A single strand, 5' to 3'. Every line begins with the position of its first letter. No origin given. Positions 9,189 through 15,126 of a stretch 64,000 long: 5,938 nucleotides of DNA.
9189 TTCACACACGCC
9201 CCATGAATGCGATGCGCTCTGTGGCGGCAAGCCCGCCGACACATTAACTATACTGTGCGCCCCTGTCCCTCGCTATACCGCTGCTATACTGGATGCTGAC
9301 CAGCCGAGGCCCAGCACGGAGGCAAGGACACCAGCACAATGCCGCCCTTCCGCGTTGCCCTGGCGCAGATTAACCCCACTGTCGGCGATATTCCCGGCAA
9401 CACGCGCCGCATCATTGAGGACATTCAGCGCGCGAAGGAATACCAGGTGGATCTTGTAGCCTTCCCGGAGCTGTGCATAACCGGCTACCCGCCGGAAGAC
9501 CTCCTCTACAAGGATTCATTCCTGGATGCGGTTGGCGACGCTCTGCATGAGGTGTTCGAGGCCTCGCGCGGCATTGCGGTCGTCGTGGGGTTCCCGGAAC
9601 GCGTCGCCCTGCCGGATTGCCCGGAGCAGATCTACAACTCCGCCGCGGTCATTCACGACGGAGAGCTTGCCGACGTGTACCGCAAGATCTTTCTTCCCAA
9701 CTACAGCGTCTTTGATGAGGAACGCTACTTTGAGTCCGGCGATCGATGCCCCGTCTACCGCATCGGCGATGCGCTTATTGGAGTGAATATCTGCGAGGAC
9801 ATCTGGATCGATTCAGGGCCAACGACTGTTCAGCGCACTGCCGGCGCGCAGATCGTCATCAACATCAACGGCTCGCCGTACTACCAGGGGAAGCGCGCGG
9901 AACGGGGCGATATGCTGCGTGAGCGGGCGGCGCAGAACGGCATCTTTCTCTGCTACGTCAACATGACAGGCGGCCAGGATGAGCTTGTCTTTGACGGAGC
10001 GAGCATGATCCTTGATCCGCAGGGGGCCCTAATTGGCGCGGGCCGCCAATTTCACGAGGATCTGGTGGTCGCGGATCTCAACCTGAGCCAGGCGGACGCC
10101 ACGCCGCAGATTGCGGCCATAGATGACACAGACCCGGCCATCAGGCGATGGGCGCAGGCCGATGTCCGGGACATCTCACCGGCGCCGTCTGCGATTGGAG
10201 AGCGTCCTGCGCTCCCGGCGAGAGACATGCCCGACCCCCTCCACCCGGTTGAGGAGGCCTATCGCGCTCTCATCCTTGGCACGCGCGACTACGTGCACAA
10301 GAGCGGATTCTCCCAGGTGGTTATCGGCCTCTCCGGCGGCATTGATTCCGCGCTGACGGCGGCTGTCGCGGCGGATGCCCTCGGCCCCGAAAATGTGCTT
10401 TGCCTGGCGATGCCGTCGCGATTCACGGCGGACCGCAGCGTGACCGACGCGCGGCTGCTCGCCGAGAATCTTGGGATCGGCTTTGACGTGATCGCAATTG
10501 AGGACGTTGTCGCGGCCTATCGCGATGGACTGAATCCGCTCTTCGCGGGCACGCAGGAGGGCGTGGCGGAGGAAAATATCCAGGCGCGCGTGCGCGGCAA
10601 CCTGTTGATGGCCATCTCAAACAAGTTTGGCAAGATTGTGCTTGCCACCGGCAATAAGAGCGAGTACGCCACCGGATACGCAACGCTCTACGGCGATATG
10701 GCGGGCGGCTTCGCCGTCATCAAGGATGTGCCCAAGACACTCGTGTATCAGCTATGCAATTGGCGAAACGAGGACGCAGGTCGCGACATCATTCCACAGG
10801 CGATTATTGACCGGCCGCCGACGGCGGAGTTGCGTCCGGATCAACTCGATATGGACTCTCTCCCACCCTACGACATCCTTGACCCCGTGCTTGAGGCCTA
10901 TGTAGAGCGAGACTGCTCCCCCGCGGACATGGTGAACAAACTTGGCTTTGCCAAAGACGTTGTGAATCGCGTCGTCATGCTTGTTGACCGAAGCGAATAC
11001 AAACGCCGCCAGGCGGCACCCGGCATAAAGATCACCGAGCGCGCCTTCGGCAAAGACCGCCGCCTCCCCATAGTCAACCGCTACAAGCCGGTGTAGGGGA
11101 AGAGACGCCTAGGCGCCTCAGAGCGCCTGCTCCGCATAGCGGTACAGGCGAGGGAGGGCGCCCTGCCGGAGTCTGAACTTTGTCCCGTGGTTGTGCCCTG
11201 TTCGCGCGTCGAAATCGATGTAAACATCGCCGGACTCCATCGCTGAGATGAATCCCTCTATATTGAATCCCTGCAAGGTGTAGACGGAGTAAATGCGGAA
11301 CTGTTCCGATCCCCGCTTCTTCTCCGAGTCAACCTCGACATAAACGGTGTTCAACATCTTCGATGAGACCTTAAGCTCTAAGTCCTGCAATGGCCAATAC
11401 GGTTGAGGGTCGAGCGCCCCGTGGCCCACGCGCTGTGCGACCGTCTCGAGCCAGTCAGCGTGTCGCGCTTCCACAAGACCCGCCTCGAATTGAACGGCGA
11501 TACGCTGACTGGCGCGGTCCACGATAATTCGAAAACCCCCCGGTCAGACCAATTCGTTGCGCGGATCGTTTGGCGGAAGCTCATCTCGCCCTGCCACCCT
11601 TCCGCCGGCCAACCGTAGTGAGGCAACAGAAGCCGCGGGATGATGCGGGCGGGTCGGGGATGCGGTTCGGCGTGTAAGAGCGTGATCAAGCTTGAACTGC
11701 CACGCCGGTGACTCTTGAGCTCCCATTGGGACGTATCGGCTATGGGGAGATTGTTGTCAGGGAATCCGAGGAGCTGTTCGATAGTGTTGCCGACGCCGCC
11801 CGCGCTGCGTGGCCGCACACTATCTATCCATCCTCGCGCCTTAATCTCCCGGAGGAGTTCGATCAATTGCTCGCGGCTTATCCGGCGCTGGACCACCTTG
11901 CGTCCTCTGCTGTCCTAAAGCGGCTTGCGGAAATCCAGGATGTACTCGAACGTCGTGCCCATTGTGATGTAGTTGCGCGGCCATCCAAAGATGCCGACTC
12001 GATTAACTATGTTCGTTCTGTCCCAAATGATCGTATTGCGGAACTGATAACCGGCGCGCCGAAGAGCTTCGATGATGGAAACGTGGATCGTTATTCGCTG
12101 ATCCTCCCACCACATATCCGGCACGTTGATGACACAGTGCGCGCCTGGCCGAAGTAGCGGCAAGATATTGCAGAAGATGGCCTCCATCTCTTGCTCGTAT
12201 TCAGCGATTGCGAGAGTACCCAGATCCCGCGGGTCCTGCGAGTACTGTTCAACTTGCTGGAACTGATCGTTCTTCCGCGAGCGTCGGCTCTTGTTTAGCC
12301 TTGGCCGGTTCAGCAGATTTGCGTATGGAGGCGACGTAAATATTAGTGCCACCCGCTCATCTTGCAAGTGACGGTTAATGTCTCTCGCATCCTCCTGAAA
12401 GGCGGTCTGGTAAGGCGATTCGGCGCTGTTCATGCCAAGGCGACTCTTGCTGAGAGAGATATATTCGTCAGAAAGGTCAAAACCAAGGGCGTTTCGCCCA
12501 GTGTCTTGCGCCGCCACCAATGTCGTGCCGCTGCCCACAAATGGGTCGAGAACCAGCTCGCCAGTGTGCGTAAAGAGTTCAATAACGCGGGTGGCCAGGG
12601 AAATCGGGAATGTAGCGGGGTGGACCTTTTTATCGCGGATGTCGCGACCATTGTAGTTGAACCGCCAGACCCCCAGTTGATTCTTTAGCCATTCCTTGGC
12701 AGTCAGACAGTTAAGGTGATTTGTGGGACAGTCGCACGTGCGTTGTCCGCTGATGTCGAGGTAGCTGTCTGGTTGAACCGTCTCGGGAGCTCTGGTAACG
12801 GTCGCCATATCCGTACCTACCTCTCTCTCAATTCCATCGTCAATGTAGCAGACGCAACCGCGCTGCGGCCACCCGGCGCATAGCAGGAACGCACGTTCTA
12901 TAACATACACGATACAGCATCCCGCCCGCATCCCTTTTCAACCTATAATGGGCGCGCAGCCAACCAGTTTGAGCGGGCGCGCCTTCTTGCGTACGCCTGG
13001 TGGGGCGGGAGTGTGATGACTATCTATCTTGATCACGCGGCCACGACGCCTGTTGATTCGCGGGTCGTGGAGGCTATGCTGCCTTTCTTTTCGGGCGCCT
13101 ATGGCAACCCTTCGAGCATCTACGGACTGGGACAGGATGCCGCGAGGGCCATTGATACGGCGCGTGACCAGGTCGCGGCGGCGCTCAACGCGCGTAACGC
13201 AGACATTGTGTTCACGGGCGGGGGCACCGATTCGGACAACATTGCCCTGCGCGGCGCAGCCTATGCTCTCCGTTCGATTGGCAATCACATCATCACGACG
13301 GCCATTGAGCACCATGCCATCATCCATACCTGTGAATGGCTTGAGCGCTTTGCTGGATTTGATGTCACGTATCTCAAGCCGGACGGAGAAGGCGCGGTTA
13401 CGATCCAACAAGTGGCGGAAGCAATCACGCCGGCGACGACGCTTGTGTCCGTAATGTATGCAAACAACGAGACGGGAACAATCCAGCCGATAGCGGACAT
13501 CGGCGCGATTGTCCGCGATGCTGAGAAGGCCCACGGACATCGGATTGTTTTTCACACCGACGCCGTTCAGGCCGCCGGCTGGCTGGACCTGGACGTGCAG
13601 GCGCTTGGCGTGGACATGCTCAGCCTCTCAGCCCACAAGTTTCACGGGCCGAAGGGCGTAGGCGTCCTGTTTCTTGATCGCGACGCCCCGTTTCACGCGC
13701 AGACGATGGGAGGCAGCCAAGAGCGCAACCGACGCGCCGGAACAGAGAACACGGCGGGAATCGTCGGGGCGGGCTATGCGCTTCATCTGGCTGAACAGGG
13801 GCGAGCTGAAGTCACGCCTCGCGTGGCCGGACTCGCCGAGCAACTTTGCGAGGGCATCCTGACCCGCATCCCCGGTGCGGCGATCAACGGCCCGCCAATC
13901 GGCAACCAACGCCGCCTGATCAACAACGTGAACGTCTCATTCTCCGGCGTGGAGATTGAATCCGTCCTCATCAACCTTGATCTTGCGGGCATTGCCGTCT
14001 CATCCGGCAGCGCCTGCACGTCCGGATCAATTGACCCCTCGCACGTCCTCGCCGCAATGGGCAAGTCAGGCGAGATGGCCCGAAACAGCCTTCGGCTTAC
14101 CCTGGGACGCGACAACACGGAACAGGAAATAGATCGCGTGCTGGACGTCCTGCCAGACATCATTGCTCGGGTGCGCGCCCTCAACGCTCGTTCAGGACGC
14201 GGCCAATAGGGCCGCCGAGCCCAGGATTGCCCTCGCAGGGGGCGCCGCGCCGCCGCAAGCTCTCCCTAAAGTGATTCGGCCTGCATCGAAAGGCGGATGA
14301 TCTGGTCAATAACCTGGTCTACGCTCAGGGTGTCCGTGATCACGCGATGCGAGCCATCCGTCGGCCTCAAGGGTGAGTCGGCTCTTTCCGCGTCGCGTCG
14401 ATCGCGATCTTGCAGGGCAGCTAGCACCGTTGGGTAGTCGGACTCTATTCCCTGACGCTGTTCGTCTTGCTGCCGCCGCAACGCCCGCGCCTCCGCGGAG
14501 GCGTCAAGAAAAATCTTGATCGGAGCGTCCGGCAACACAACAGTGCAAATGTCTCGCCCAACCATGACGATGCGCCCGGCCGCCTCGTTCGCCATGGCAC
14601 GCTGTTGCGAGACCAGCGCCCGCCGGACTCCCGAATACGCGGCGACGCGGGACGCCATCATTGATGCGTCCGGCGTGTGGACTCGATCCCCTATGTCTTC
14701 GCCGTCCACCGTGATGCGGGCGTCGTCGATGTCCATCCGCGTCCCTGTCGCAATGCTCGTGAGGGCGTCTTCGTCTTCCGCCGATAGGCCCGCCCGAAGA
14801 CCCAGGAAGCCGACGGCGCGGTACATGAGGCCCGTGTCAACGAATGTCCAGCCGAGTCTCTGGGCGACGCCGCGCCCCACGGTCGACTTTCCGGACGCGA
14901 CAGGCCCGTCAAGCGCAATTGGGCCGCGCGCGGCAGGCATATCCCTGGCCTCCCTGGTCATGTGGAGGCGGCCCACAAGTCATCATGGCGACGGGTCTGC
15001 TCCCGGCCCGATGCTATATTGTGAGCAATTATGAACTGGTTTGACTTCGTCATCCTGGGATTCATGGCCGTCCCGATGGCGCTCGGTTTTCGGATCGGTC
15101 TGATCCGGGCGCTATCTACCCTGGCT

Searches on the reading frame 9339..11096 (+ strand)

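Call 32: search_protein_families(library=pfam, proteins=[window:9339-11096:+], max_evalue=0.00001)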
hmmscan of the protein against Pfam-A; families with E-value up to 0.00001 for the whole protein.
window:9339-11096:+ (585 aa): 2 families
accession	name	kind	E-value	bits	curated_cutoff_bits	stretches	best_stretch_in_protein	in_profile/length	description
PF02540.23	NAD_synthase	-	1.7e-75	253.7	21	1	310-559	4-242/242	NAD synthase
PF00795.27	CN_hydrolase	-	3.2e-42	145.1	23.2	1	5-256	1-255/256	Carbon-nitrogen hydrolase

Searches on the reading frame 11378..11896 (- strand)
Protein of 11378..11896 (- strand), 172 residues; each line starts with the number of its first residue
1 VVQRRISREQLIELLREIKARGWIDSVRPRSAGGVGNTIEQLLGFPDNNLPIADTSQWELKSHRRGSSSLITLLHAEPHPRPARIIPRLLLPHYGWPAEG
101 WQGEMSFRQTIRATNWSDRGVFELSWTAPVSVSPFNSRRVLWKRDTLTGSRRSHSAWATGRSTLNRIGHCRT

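Call 50: search_protein_families(library=pfam, proteins=[window:11378-11896:-], max_evalue=0.0001)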
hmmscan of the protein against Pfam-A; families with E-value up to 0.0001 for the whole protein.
window:11378-11896:- (172 aa): 1 family
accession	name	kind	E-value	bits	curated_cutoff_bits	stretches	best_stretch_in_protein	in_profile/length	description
PF15515.12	MvaI_BcnI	-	1.1e-24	88.1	25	1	12-120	1-109/227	MvaI/BcnI restriction endonuclease family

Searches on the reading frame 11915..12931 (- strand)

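Call 32: search_protein_families(library=pfam, proteins=[window:11915-12931:-], max_evalue=0.00001)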
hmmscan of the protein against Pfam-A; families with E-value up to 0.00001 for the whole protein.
window:11915-12931:- (338 aa): 1 family
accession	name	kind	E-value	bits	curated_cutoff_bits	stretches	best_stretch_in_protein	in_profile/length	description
PF01555.25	N6_N4_Mtase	-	7.7e-30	104.9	26.7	1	79-162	134-220/221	DNA methylase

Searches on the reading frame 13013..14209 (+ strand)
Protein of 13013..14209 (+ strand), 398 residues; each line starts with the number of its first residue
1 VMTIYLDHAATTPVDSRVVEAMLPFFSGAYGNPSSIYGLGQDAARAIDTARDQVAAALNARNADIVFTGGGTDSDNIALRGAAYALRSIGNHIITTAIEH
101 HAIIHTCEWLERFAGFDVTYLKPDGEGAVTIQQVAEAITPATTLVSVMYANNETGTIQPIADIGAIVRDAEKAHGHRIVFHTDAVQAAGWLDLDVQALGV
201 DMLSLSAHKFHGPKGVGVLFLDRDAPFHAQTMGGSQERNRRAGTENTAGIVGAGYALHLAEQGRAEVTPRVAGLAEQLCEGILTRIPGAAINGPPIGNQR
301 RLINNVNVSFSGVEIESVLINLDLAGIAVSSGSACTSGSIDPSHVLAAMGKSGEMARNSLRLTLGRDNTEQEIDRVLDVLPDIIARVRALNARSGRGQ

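Call 32: search_protein_families(library=pfam, proteins=[window:13013-14209:+], max_evalue=0.00001)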
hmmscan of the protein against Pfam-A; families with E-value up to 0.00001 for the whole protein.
window:13013-14209:+ (398 aa): 2 families
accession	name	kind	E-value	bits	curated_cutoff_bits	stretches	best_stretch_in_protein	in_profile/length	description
PF00266.25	Aminotran_5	-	4.1e-80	270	21.5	1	4-376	1-371/371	Aminotransferase class-V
PF01212.27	Beta_elim_lyase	-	1.6e-08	34.6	27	1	52-252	39-237/288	Beta-eliminating lyase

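Call 68: search_protein_families(library=ncbifam, proteins=[window:13013-14209:+], max_evalue=0.001)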
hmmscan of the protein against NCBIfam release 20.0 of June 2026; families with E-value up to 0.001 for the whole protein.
window:13013-14209:+ (398 aa): 22 families
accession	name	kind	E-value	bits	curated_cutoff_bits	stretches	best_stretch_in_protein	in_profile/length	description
TIGR03402.1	FeS_nifS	equivalog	6.3e-148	492.6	530.75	1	4-390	1-376/379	cysteine desulfurase NifS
NF010611.0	PRK14012.1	equivalog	9.8e-112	373.8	548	1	3-390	6-385/406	IscS subfamily cysteine desulfurase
TIGR02006.1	IscS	equivalog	4.3e-109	365.2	643.2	1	2-391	3-382/402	IscS subfamily cysteine desulfurase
TIGR03235.1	DNA_S_dndA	equivalog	9e-103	344.2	480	1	5-363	1-352/353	cysteine desulfurase DndA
TIGR03403.1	nifS_epsilon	equivalog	4.7e-94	315.3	587.7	1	4-391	1-380/382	NifS family cysteine desulfurase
NF002806.0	PRK02948.1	subfamily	3.2e-81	273.2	304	1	4-386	2-374/381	IscS subfamily cysteine desulfurase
TIGR01979.1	sufS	subfamily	2.8e-50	171.3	475.1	1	3-383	19-398/403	SufS family cysteine desulfurase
TIGR01977.1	am_tr_V_EF2568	hypoth_equivalog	4.8e-39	134.4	377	1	4-383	1-376/376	cysteine desulfurase family protein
NF006791.0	PRK09295.1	equivalog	2.1e-31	109.4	661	1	4-223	25-240/406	cysteine desulfurase SufS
NF041166.1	f2_encap_cargo1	exception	8.8e-31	107.7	800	1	4-380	247-620/623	family 2A encapsulin nanocompartment cargo protein cysteine desulfurase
NF040779.1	Sec_lyase_SclA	exception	9.3e-31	107.1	525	1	4-384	1-377/378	selenocysteine lyase SclA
TIGR01976.1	am_tr_V_VC1184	hypoth_equivalog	6.3e-27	94.9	352.35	1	3-224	19-234/401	cysteine desulfurase-like protein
NF008126.0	PRK10874.1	equivalog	1.8e-25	90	607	1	3-376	20-388/401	cysteine desulfurase CsdA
TIGR03392.1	FeS_syn_CsdA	equivalog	1.3e-24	87.1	493.6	1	3-378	17-387/398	cysteine desulfurase CsdA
NF051467.1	peri_mod_PvdN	equivalog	1.1e-12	47.3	650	1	45-275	96-339/425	pyoverdine-tailoring periplasmic protein PvdN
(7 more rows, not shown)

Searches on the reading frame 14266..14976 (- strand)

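Call 50: search_protein_families(library=pfam, proteins=[window:14266-14976:-], max_evalue=0.0001)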
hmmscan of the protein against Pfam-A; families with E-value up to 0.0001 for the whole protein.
window:14266-14976:- (236 aa): 3 families
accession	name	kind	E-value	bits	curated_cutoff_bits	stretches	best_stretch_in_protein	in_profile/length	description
PF02224.24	Cytidylate_kin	-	5.3e-63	213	26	1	20-229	1-208/211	Cytidylate kinase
PF13189.12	Cytidylate_kin2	-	1.3e-09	39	28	1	20-197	2-152/176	Cytidylate kinase-like family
PF01202.28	SKI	-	1.3e-05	25.8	22.1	0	27-48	2-23/159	Shikimate kinase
